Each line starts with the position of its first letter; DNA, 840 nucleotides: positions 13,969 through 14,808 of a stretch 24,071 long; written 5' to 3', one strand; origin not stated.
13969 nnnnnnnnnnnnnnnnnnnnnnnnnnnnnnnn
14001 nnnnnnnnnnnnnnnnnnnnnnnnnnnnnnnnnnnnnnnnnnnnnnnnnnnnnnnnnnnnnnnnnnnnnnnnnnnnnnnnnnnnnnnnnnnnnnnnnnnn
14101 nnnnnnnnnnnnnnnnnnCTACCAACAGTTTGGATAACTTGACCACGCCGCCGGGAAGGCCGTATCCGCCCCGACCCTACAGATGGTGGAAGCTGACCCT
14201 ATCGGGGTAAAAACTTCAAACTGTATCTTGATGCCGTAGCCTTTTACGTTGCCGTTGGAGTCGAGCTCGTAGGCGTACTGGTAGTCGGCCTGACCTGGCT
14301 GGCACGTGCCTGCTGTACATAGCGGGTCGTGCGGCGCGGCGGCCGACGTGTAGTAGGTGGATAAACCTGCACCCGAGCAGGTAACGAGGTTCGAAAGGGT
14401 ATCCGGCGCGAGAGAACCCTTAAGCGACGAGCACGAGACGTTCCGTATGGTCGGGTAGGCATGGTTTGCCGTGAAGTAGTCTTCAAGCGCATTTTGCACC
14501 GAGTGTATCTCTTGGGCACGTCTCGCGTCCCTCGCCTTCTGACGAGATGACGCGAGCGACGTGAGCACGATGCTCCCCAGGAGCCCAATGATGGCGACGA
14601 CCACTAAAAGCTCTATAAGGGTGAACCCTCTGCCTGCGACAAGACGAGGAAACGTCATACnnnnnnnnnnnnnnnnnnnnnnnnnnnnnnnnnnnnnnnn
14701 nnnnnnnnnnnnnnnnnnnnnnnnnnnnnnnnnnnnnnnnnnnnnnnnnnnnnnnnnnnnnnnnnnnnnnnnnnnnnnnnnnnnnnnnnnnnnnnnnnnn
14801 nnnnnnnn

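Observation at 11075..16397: One tightly coupled minus-strand operon mixing glycolysis/PPP enzymes with a type IV pilin and small membrane proteins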

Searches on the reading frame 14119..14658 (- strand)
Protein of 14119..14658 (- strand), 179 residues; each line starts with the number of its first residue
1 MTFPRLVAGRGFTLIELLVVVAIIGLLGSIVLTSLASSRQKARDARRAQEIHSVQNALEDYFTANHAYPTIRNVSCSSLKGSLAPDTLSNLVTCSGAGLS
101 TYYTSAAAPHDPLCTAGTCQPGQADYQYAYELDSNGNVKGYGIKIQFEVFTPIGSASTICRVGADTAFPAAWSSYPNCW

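Call 5: search_protein_families(library=pfam, proteins=[window:14119-14658:-], max_evalue=0.01)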
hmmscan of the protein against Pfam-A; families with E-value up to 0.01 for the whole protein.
window:14119-14658:- (179 aa): 2 families
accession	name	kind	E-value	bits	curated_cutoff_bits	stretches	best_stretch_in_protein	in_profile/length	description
PF07963.17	N_methyl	-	2.1e-06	27.5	21.2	1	10-32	5-27/27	Prokaryotic N-terminal methylation motif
PF11773.13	ComGE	-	0.0027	18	25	1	14-54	2-42/82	Competence system putative prepilin ComGE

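Call 7: find_encoding_contigs(protein=window:14119-14658:-, flank=10000, max_places=10)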
Protein window:14119-14658:- (179 aa): 3 contigs read that carry it; 1 place shown.
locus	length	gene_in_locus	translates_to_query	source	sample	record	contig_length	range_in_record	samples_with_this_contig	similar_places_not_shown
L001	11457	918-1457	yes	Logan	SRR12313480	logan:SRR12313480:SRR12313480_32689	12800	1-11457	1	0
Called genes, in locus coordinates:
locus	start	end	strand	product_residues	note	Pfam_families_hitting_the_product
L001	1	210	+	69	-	?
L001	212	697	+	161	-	PF02502:LacAB_rpiB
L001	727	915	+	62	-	-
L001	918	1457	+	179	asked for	PF07963:N_methyl (weak)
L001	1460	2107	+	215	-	PF00834:Ribul_P_3_epim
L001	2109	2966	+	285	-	PF13292:DXP_synthase_N, PF00456:Transketolase_N, PF00676:E1_dh (weak)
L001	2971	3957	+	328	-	PF02779:Transket_pyr, PF02780:Transketolase_C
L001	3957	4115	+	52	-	-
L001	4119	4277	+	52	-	-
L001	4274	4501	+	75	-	PF07866:DUF1653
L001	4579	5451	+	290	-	PF07486:Hydrolase_2 (weak)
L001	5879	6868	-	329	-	PF00294:PfkB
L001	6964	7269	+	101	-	-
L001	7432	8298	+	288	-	PF01116:F_bP_aldolase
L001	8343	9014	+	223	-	PF01386:Ribosomal_L25p, PF14693:Ribosomal_TL5_C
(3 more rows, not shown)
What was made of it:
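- Checked: The homology-supported starts are 15364 and 14116, which match independent gene calls on an identical public contig (call 7).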

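Call 8: find_homologous_proteins(query=window:14119-14658:-)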
Query window:14119-14658:- (179 aa): 4604 proteins with E <= 0.001 among 8000 candidates; the best 120 are listed.
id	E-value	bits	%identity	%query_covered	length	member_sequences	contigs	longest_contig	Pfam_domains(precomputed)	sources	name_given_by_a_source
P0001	3.0e-115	400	100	100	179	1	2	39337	PF07963.18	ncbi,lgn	-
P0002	2.8e-23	101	43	94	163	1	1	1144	PF07963.18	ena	-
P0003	3.0e-18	84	45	66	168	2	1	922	PF07963.18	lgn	-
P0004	1.1e-17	83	44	74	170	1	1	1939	PF07963.18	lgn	-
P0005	1.2e-17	82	39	94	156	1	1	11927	PF07963.18,PF08334.17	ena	-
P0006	1.5e-17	82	40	93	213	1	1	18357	PF07963.18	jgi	jgi:prepilin-type N-terminal cleavage/methylation domain-containing protein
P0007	2.8e-17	81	40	90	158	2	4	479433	PF07963.18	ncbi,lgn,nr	ncbi:MAG: prepilin-type N-terminal cleavage/methylation domain-containing protein [Patescibacteria g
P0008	3.1e-17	81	43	72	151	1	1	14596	PF07963.18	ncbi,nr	ncbi:MAG: type II secretion system protein [bacterium]|nr:type II secretion system protein [bacteriu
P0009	3.3e-17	81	45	68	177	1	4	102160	PF07963.18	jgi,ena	jgi:type II secretion system protein G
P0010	3.4e-17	81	46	67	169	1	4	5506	PF07963.18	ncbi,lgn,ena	-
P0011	3.7e-17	81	42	79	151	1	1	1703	PF07963.18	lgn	-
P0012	3.8e-17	81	48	62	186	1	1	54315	PF07963.18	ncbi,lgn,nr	ncbi:MAG: prepilin-type N-terminal cleavage/methylation domain-containing protein [bacterium]|nr:pre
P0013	4.3e-17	81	39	77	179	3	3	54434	PF07963.18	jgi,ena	jgi:type II secretion system protein G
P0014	6.7e-17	80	48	67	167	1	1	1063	PF07963.18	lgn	-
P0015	6.8e-17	80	45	82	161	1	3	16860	PF07963.18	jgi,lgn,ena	-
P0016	8.0e-17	80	42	89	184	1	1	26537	PF07963.18,PF08334.17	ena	-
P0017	8.7e-17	80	37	85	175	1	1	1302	PF07963.18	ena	-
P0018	9.5e-17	79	41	87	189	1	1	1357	PF07963.18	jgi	-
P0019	9.6e-17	79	52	56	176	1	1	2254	PF07963.18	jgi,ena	-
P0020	1.1e-16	79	44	79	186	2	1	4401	PF07963.18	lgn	-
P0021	1.1e-16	79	55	40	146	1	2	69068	PF07963.18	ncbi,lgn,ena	-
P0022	1.4e-16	79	42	70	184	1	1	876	PF07963.18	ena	-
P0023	1.4e-16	79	43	78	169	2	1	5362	PF07963.18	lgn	-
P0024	1.4e-16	79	41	80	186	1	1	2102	PF07963.18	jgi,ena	jgi:type II secretion system protein G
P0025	1.6e-16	79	39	78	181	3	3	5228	PF07963.18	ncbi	-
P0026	3.1e-16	78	42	78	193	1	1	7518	PF07963.18,PF08334.17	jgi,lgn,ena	-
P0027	3.7e-16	78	60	42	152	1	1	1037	PF07963.18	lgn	-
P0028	3.7e-16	78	62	38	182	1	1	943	PF07963.18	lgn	-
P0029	4.3e-16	77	41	80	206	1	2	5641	PF07963.18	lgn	-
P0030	4.4e-16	77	38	90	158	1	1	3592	PF07963.18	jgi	jgi:type IV pilus assembly protein PilA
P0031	5.3e-16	77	43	78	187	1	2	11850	PF07963.18,PF08334.17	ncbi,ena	-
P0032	5.5e-16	77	38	72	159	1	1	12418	PF07963.18,PF08334.17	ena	-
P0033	5.8e-16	77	40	96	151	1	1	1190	PF07963.18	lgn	-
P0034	5.8e-16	77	50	58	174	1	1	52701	PF07963.18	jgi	jgi:type II secretion system protein G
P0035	5.9e-16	77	44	94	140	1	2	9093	PF07963.18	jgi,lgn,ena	-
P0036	6.4e-16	77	57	42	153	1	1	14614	PF07963.18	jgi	-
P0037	6.6e-16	77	45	66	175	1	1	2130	PF07963.18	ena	-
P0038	6.7e-16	77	37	83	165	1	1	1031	PF07963.18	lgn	-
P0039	7.0e-16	77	41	91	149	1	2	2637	PF07963.18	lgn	-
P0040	7.1e-16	77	50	59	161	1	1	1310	PF07963.18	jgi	jgi:type II secretion system protein G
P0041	7.3e-16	77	58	42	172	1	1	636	PF07963.18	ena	-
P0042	7.4e-16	77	53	59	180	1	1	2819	PF07963.18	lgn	-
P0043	7.4e-16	77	44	68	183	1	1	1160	PF07963.18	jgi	jgi:type II secretion system protein G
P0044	7.7e-16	76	42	77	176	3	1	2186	PF07963.18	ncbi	-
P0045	8.1e-16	76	47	60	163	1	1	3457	PF07963.18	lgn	-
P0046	8.3e-16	76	65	35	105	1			PF07963.18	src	-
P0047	8.4e-16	76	44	62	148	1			PF07963.18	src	-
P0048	8.8e-16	76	44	68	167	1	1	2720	PF07963.18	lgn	-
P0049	9.7e-16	76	67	34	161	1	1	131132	PF07963.18,PF08334.17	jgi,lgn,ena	-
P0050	1.1e-15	76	39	77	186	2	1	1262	PF07963.18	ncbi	-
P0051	1.2e-15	76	53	45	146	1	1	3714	PF07963.18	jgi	jgi:prepilin-type N-terminal cleavage/methylation domain-containing protein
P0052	1.3e-15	76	40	79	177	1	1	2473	PF07963.18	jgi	jgi:prepilin-type N-terminal cleavage/methylation domain-containing protein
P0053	1.5e-15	76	39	78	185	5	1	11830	PF07963.18,PF08334.17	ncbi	-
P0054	1.5e-15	76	41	78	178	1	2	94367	PF07963.18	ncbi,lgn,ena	-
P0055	1.6e-15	75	44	78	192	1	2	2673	PF07963.18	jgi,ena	-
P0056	1.6e-15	75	52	45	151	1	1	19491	PF07963.18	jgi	-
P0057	1.6e-15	75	43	83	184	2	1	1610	PF07963.18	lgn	-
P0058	1.7e-15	75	65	34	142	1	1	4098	PF07963.18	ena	-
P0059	1.8e-15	75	40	78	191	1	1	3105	PF07963.18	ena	-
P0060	1.9e-15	75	44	66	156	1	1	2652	PF07963.18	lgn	-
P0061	2.0e-15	75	41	71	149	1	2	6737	PF07963.18,PF08334.17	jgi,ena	jgi:type II secretion system protein G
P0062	2.1e-15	75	62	34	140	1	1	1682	PF07963.18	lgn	-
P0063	2.1e-15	75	62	37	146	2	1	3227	PF07963.18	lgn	-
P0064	2.1e-15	75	65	34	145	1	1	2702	PF07963.18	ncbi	-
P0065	2.2e-15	75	54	50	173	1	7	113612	PF07963.18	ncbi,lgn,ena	-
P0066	2.3e-15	75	60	35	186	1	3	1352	PF07963.18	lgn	-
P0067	2.5e-15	75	43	67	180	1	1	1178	PF07963.18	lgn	-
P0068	2.6e-15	75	42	68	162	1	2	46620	PF07963.18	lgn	-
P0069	2.6e-15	75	66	34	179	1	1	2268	PF07963.18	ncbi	-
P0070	2.7e-15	75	53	44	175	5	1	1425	PF07963.18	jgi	-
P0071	2.7e-15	75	64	34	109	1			PF07963.18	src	-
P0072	2.8e-15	75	38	83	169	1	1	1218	PF07963.18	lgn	-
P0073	2.9e-15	75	36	87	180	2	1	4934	PF07963.18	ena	-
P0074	2.9e-15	75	63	36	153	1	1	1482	PF07963.18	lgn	-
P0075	3.0e-15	75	42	68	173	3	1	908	PF07963.18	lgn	-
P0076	3.1e-15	75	54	45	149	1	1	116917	PF07963.18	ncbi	-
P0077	3.1e-15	75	51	57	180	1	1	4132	PF07963.18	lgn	-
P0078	3.2e-15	74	39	78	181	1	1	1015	PF07963.18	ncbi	-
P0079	3.4e-15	74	42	78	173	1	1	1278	PF07963.18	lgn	-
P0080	3.6e-15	74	65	36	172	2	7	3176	PF07963.18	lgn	-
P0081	3.7e-15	74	39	94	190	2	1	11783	PF07963.18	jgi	-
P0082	3.7e-15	74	39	94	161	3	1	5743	PF07963.18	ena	-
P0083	3.8e-15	74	42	68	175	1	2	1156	PF07963.18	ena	-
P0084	3.9e-15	74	49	58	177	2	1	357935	PF07963.18,PF08334.17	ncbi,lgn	-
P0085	4.0e-15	74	40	78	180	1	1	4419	PF07963.18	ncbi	-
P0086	4.1e-15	74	56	42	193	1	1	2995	PF07963.18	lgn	-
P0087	4.2e-15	74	38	98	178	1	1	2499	PF07963.18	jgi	jgi:prepilin-type N-terminal cleavage/methylation domain-containing protein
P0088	4.2e-15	74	47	56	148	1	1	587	PF07963.18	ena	-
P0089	4.3e-15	74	61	39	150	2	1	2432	PF07963.18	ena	-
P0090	4.3e-15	74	40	70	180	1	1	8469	PF07963.18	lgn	-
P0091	4.4e-15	74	42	77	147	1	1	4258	PF07963.18,PF22434.2,PF08334.17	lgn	-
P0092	4.5e-15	74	52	46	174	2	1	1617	PF07963.18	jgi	-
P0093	4.6e-15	74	57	42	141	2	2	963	PF07963.18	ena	-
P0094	4.7e-15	74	67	34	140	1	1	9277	PF07963.18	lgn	-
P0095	4.9e-15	74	70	34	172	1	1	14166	PF07963.18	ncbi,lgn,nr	ncbi:MAG: prepilin-type N-terminal cleavage/methylation domain-containing protein [bacterium]|nr:pre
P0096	4.9e-15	74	60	48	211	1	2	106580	PF07963.18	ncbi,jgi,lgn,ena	ncbi:MAG: type II secretion system protein [Candidatus Paceibacterota bacterium]|jgi:prepilin-type N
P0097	4.9e-15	74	39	78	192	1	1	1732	PF07963.18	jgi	jgi:prepilin-type N-terminal cleavage/methylation domain-containing protein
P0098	5.1e-15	74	50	56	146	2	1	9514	PF07963.18,PF08334.17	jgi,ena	-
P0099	5.3e-15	74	44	69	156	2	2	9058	PF07963.18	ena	-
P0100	5.4e-15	74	40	94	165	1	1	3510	PF07963.18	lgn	-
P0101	5.6e-15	74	36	94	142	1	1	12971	PF07963.18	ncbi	-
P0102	5.6e-15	74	46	66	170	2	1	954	PF07963.18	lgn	-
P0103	5.7e-15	74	51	47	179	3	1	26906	PF07963.18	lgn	-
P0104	5.9e-15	74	47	54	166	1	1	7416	PF07963.18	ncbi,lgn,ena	-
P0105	6.0e-15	74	44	59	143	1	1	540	PF07963.18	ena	-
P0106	6.4e-15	73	45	70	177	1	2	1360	PF07963.18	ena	-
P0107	6.5e-15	73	44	67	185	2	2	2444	PF07963.18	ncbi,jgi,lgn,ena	-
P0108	6.6e-15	73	67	34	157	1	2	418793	PF07963.18,PF08334.17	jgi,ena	-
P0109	6.7e-15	73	36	92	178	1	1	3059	PF07963.18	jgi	jgi:prepilin-type N-terminal cleavage/methylation domain-containing protein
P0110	6.7e-15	73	50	42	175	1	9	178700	PF07963.18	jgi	jgi:type IV pilus assembly protein PilA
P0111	6.7e-15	73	44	68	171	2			PF07963.18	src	-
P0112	6.8e-15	73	42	80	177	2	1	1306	PF07963.18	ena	-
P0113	6.9e-15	73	61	35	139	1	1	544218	PF07963.18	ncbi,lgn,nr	ncbi:prepilin-type N-terminal cleavage/methylation domain-containing protein [Candidatus Parcubacter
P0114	7.0e-15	73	57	38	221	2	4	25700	PF07963.18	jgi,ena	-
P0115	7.0e-15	73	39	82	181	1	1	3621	PF07963.18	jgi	-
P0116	7.0e-15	73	36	83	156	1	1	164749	PF07963.18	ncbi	-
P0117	7.1e-15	73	39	85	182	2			PF07963.18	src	-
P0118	7.2e-15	73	67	34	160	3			PF07963.18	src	-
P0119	7.2e-15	73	59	41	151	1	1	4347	PF07963.18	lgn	-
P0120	7.4e-15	73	41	77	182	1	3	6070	PF07963.18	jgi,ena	-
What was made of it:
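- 14119..14658 (-): type IV pilin/pseudopilin precursor (179 aa; leader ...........|FTLIE, Glu+5, six Cys). Homologues are Patescibacteria pilins (call 8).
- Pilin paralogues are numerous in Patescibacteria; the search reported 4604 homologues with E<=0.001 among the 8000 candidates scored (call 8).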

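Call 35: search_protein_families(library=ncbifam, proteins=[window:14119-14658:-], max_evalue=0.1)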
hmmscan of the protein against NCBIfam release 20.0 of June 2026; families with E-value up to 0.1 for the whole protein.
window:14119-14658:- (179 aa): 16 families
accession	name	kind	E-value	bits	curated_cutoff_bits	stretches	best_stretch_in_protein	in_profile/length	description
TIGR01710.1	typeII_sec_gspG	equivalog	7.6e-13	48.6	88.85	1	10-71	1-62/134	type II secretion system major pseudopilin GspG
TIGR01708.2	typeII_sec_gspH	equivalog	7.2e-09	35.9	80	1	10-49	2-41/169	type II secretion system minor pseudopilin GspH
TIGR02532.1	IV_pilin_GFxxxE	domain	2.2e-07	30.4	16.3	1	10-32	2-24/24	prepilin-type N-terminal cleavage/methylation domain-containing protein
NF041013.1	T4P_ComGE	equivalog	3.6e-07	30.2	49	1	10-60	4-55/83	competence type IV pilus minor pilin ComGE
NF041775.1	typeIV_PilA_Myxo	equivalog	7.2e-07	29.4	400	1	9-73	10-74/214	type IV pilin protein PilA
NF007862.0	PRK10574.1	equivalog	5.9e-06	26.5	138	1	9-58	4-53/145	prepilin peptidase-dependent pilin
NF040999.1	pilin_ComGC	equivalog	1e-05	25.6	75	1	10-73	2-65/84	competence type IV pilus major pilin ComGC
TIGR02596.1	TIGR02596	subfamily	0.00011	22.3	70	1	12-51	1-40/196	Verru_Chthon cassette protein D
NF007800.0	PRK10506.1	equivalog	0.00031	20.6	158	1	10-53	9-52/163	prepilin peptidase-dependent protein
NF051431.1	Rv0361_Cterm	subfamily_domain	0.0023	18.1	37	1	18-82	11-69/140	Rv0361 family membrane protein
TIGR02599.1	TIGR02599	subfamily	0.0034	16.7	256.5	1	11-59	1-50/361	Verru_Chthon cassette protein C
NF040982.1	ComGD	equivalog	0.0048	17.3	70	1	10-41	2-33/139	competence type IV pilus minor pilin ComGD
NF047828.1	T3SSXpsI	equivalog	0.0073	16.3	150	1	10-48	2-40/132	type II secretion system protein XpsI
TIGR01707.1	gspI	equivalog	0.0092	16.5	44.35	1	11-41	1-31/101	type II secretion system minor pseudopilin GspI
TIGR01711.1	gspJ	equivalog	0.016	15.1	64.85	1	10-52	1-47/192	type II secretion system minor pseudopilin GspJ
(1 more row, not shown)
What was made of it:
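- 14119..14658 (-): PF07963 27.5 bits (cutoff 21.2) and TIGR02532 30.4 bits (cutoff 16.3) (calls 5, 35).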

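Call 59: predict_structure(alignment_id=A4)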
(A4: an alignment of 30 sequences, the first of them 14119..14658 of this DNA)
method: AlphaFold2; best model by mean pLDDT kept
length: 179 residues; sequences in the alignment: 30
mean_pLDDT: 73.2   pTM: 0.63
mean pLDDT of the five models: 73.2, 73.1, 72.8, 72.1, 71.6
residues with pLDDT >= 90: 22; 70-90: 83; 50-70: 55; < 50: 19
segments of 3 or more residues with pLDDT < 50: 73-89
pLDDT, mean of each block of 10 residues (from residue 1): 73 91 95 88 86 87 86 49 44 54 62 67 68 82 79 65 74 68
secondary structure, 60 per line:
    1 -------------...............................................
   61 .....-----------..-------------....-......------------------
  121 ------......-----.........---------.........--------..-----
elements in order: H14-65 E92-95 H97-102 E127-132 E138-146 E159-164
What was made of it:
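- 14119..14658 (-): AF2 predicts a long N-terminal helix 14-65 plus a beta-sheet (call 59).
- On Type IV pilin (prepilin-type N-terminal cleavage/methylation; PF07963 / TIGR02532): The AF2 model (pLDDT 73) has helix 14-65 plus four strands (call 59).
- Closest known: Type IV pilin / pseudopilin genes. Same: The predicted structure is a long helix plus a beta-sheet head, and the protein is Cys-rich at the C-terminus (calls 5, 35, 59).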

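Call 62: fold_search(model_id=the predicted structure, library=pdb)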
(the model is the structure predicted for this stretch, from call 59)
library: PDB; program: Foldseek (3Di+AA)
matches with E <= 10: 239; with E <= 0.001: 0
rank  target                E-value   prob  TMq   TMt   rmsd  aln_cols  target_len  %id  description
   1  5vxx_A                8.6e-02  0.35  0.29  0.33  12.0       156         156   17  Cryo-EM reconstruction of Neisseria gonorrhoeae Type IV pilus (released 2017-07-12)
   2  4jxq_A                1.1e-01  0.47  0.16  0.16   3.5        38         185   26  Crystal structure of a GNAT superfamily phosphinothricin acetyltransferase (Pat) from Sinorhizobium meliloti 1021 (released 2013-05-08)
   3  1yvo_B                1.6e-01  0.28  0.16  0.16   3.6        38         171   21  hypothetical acetyltransferase from P.aeruginosa PA01 (released 2005-03-29)
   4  4h89                  3.0e-01  0.30  0.18  0.20   4.9        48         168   17  The Structure of a GCN5-Related N-Acetyltransferase from Kribbella flavida (released 2012-10-10)
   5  2j8m_A                3.5e-01  0.18  0.14  0.14   4.7        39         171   20  Structure of P. aeruginosa acetyltransferase PA4866 (released 2007-02-06)
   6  8uhf_E                5.9e-01  0.72  0.45  0.43   4.7       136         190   18  Cryo-EM of Vibrio cholerae toxin co-regulated pilus - asymmetric reconstruction (released 2023-12-06)
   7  8uhf_H                6.3e-01  0.63  0.42  0.40   5.2       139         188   19  Cryo-EM of Vibrio cholerae toxin co-regulated pilus - asymmetric reconstruction (released 2023-12-06)
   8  6rfx_A                6.3e-01  0.13  0.17  0.08   6.7        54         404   11  Crystal structure of Eis2 from Mycobacterium abscessus (released 2019-07-10)
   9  1yvo_A                6.7e-01  0.15  0.16  0.17   3.6        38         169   21  hypothetical acetyltransferase from P.aeruginosa PA01 (released 2005-03-29)
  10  6t8s_AAA              7.2e-01  0.41  0.32  0.41   6.4       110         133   14  Structure of the major Type IV pilin PilA1 from Clostridium difficile (released 2020-03-25)
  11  1vhs_B                7.2e-01  0.20  0.18  0.20   3.8        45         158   16  Crystal structure of a putative phosphinothricin N-acetyltransferase (released 2003-12-30)
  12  6t8s_BBB              7.6e-01  0.38  0.32  0.40   5.1       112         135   13  Structure of the major Type IV pilin PilA1 from Clostridium difficile (released 2020-03-25)
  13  6rfx_E                7.6e-01  0.13  0.16  0.08   6.7        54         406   11  Crystal structure of Eis2 from Mycobacterium abscessus (released 2019-07-10)
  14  1vhs_A                9.3e-01  0.16  0.17  0.19   3.9        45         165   16  Crystal structure of a putative phosphinothricin N-acetyltransferase (released 2003-12-30)
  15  7ypu_E                9.3e-01  0.13  0.15  0.15   6.2        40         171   12  OrfE-CoA-glycylthricin complex (released 2023-05-31)
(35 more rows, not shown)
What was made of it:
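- On Type IV pilin (prepilin-type N-terminal cleavage/methylation; PF07963 / TIGR02532): The top-ranked matches include gonococcal, TCP and C. difficile pilins at E 0.09-0.7 (call 62).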
